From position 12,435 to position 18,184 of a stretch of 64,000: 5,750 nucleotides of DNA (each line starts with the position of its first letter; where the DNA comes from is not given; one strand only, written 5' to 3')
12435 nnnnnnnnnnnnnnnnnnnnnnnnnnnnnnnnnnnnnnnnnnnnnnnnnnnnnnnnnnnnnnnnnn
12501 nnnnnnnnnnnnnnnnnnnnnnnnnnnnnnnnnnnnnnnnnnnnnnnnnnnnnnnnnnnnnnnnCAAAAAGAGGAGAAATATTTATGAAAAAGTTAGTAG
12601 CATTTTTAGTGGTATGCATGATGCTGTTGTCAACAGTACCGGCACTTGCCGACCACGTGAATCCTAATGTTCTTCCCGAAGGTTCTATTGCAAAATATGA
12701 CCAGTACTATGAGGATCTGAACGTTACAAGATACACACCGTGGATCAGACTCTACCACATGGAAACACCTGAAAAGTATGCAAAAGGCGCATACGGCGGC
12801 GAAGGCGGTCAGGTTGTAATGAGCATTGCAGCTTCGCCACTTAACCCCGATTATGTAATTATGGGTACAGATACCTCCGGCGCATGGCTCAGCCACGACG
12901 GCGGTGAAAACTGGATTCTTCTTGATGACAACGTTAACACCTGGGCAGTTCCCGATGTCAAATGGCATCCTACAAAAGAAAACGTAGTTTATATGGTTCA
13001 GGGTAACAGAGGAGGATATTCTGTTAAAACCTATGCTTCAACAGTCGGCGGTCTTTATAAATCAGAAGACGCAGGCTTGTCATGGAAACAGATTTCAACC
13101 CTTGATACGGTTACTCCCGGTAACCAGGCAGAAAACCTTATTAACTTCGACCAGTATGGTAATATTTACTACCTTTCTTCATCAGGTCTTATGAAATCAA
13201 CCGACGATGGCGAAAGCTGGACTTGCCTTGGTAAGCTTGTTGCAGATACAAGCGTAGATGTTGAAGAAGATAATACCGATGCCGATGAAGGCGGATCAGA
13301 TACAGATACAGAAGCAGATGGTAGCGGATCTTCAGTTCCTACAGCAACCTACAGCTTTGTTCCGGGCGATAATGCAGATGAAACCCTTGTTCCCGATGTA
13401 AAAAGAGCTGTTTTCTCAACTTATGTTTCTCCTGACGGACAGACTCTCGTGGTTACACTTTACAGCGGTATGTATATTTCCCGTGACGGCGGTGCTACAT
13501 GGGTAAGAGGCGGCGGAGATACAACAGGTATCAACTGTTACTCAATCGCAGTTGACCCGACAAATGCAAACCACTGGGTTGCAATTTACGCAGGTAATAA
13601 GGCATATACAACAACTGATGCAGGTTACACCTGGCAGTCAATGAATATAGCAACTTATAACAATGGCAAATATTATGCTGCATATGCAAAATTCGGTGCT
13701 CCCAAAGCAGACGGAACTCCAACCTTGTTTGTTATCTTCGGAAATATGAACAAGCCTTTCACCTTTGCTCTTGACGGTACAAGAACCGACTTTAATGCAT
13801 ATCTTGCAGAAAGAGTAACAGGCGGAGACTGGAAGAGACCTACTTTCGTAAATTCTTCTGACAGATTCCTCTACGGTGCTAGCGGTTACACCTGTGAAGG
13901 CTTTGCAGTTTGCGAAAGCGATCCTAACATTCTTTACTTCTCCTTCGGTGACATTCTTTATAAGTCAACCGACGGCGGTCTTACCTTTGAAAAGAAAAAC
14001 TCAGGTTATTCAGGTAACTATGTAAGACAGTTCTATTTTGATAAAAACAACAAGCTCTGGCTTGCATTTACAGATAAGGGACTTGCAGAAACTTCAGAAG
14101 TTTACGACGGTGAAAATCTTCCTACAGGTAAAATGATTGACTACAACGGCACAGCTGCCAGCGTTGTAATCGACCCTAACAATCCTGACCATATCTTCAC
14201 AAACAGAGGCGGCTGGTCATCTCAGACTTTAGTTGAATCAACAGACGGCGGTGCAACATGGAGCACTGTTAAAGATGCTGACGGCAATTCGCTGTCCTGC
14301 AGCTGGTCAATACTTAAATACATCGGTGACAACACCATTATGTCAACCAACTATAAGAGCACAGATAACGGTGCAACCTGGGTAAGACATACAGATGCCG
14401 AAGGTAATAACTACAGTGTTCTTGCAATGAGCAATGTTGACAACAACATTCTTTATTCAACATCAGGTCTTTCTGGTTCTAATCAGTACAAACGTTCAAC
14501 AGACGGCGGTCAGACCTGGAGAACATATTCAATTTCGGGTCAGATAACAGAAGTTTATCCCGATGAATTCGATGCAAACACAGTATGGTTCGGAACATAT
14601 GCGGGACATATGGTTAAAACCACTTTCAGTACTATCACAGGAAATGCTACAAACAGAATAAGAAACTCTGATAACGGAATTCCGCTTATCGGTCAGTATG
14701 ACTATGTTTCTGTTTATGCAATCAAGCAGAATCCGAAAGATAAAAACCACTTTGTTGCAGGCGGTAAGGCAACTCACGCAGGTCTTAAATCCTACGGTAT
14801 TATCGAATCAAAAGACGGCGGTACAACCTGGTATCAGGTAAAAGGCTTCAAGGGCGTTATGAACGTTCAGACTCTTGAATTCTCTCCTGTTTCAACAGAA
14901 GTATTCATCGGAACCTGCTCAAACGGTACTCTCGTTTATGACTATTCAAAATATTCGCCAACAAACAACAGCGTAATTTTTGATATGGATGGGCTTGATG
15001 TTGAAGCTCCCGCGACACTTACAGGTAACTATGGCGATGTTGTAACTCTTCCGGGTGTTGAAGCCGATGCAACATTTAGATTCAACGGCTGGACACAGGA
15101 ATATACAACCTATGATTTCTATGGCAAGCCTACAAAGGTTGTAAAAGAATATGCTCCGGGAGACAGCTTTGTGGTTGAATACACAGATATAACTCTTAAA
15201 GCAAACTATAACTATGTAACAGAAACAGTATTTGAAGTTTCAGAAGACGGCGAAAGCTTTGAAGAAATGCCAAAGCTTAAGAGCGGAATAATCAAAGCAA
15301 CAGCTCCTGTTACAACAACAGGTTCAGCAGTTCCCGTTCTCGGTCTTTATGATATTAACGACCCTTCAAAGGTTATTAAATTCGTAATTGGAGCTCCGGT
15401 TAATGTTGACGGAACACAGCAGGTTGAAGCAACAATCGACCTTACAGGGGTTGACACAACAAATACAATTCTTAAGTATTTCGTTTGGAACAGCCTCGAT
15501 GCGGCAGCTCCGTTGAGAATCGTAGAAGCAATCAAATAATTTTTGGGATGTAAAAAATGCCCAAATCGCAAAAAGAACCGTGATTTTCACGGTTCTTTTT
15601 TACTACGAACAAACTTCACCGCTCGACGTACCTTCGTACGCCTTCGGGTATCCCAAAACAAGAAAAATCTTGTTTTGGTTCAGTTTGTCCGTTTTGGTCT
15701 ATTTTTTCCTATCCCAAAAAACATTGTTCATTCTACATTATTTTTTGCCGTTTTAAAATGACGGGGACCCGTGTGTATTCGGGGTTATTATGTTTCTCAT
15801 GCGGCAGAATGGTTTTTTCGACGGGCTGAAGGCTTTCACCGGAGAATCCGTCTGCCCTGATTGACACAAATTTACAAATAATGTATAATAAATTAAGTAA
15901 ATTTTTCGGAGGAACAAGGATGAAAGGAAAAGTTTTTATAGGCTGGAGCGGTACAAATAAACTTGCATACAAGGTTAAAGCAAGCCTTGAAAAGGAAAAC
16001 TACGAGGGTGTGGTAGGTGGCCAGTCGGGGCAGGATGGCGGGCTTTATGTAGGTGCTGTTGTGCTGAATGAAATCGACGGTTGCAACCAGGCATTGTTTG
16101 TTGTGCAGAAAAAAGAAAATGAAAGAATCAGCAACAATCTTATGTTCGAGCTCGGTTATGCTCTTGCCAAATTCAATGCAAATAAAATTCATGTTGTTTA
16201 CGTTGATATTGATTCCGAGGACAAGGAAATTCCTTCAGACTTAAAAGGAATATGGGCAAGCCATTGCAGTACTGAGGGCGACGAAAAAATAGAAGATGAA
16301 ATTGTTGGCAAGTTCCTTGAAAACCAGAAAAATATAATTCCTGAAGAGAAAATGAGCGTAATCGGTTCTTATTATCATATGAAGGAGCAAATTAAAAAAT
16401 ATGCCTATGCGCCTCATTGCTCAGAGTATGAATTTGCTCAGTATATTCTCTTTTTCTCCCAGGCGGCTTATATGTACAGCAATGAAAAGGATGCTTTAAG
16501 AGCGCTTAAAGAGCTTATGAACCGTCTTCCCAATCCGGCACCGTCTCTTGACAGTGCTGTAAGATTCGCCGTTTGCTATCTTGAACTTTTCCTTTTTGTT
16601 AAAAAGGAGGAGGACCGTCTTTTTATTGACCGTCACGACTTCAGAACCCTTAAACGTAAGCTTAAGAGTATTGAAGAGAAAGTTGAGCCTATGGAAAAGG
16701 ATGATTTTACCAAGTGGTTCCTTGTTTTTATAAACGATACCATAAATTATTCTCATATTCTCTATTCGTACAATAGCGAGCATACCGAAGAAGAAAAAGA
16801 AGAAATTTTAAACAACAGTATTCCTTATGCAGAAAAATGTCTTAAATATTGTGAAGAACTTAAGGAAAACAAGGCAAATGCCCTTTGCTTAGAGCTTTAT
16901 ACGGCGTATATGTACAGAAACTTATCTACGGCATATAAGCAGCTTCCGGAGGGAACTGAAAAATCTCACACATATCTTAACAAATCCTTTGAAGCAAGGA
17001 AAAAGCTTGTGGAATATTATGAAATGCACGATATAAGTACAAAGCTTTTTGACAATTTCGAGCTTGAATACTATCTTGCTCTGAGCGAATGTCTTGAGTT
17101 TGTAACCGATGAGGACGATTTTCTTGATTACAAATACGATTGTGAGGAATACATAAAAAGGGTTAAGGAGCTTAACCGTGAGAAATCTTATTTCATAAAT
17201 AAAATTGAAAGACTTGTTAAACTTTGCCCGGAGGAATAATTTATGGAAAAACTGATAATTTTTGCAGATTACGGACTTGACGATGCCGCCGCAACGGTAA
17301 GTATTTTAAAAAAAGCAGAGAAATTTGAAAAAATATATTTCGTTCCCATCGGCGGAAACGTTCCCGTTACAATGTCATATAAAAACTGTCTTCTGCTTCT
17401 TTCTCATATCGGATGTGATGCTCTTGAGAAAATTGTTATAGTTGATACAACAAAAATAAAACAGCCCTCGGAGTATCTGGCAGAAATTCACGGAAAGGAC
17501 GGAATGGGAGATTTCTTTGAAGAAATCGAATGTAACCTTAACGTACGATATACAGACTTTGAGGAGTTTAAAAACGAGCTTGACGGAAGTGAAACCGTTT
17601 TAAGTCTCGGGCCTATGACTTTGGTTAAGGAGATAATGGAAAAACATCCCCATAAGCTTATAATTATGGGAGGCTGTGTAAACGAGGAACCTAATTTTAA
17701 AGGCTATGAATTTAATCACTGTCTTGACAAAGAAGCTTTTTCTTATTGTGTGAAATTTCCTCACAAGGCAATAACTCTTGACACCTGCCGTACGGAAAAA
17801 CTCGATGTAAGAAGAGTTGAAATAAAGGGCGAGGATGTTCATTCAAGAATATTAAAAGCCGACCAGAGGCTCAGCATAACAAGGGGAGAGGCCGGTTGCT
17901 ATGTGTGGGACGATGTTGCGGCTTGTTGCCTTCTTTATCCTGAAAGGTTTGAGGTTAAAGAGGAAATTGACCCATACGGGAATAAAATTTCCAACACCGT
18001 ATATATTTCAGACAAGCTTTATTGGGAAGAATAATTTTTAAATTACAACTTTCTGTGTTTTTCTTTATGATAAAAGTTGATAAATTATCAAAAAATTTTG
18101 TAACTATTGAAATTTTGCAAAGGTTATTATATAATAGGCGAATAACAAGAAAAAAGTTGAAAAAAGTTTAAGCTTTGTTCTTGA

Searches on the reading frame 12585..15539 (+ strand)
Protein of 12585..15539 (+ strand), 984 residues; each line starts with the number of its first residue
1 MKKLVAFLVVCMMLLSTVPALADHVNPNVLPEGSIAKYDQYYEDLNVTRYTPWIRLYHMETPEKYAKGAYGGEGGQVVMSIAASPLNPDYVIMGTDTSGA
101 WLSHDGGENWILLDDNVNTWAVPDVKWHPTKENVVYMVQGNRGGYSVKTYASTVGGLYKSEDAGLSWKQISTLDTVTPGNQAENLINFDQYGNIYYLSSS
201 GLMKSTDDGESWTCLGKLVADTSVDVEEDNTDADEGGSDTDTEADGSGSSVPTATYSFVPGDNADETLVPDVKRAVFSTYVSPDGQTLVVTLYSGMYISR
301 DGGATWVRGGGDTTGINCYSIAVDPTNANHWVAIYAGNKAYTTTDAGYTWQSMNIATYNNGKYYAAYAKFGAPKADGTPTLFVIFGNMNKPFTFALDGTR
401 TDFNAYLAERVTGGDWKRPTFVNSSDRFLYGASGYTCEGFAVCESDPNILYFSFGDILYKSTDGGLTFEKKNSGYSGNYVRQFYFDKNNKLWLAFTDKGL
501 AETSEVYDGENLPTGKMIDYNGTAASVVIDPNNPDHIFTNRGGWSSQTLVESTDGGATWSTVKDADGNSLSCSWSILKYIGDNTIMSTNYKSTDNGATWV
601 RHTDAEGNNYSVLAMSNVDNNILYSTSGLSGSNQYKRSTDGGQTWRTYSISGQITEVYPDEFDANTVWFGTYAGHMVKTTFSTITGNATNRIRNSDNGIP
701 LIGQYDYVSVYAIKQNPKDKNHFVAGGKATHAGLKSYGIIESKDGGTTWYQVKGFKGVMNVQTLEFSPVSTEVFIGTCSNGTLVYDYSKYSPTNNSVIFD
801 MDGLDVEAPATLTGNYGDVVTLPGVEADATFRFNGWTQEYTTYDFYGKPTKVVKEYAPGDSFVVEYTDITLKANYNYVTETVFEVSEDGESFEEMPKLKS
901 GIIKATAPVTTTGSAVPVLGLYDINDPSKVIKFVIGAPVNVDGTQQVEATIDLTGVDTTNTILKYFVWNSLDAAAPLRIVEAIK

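Call 34: search_protein_families(library=pfam, proteins=[window:12585-15539:+], max_evalue=0.00001)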
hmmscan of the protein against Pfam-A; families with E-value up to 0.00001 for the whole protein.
window:12585-15539:+ (984 aa): 2 families
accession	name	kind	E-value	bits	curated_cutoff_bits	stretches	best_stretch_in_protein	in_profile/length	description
PF15902.12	Sortilin-Vps10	-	1e-24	87.6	33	1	296-360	3-67/446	Sortilin, neurotensin receptor 3,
PF02012.26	BNR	-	5.4e-15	53.3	27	0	637-646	2-11/12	BNR/Asp-box repeat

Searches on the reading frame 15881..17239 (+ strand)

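Call 34: search_protein_families(library=pfam, proteins=[window:15881-17239:+], max_evalue=0.00001)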
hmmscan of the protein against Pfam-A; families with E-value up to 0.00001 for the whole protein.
window:15881-17239:+ (452 aa): 1 family
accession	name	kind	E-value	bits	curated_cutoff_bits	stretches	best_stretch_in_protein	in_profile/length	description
PF10137.14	CAP12-PCTIR_TIR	-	2.2e-11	44.2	24.7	1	17-127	1-115/119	CAP12/Pycsar effector protein, TIR domain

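Call 66: search_protein_families(library=padloc, proteins=[window:15881-17239:+], max_evalue=0.001)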
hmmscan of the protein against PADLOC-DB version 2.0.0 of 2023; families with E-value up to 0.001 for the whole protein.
window:15881-17239:+ (452 aa): 4 families
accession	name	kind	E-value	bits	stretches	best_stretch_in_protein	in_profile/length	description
PDLC05005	PDC-S35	-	1.4e-05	22.9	1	71-136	182-243/264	-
PDLC00729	Effector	-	0.00017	19.1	0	74-141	71-134/310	TIR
PDLC05004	PDC-S35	-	0.00019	19.1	0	78-136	191-245/265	-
PDLC05007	PDC-S35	-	0.0006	17.5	1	76-125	202-247/278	-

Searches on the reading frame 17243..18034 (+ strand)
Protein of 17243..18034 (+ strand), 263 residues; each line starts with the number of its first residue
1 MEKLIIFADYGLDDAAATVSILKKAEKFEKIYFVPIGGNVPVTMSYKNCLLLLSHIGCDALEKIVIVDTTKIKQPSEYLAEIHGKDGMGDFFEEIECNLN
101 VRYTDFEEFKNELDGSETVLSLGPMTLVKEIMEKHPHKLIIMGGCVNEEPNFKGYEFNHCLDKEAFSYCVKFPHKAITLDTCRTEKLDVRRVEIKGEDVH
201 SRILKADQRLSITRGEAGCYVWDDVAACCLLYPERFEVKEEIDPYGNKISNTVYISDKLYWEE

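Call 34: search_protein_families(library=pfam, proteins=[window:17243-18034:+], max_evalue=0.00001)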
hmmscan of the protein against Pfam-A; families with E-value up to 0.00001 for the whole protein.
window:17243-18034:+ (263 aa): 1 family
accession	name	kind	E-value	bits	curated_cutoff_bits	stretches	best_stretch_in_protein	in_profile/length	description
PF01156.24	IU_nuc_hydro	-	3e-19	70.2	34.2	1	4-238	1-252/297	Inosine-uridine preferring nucleoside hydrolase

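Call 66: search_protein_families(library=padloc, proteins=[window:17243-18034:+], max_evalue=0.001)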
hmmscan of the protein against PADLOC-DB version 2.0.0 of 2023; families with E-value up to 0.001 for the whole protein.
window:17243-18034:+ (263 aa): 0 families
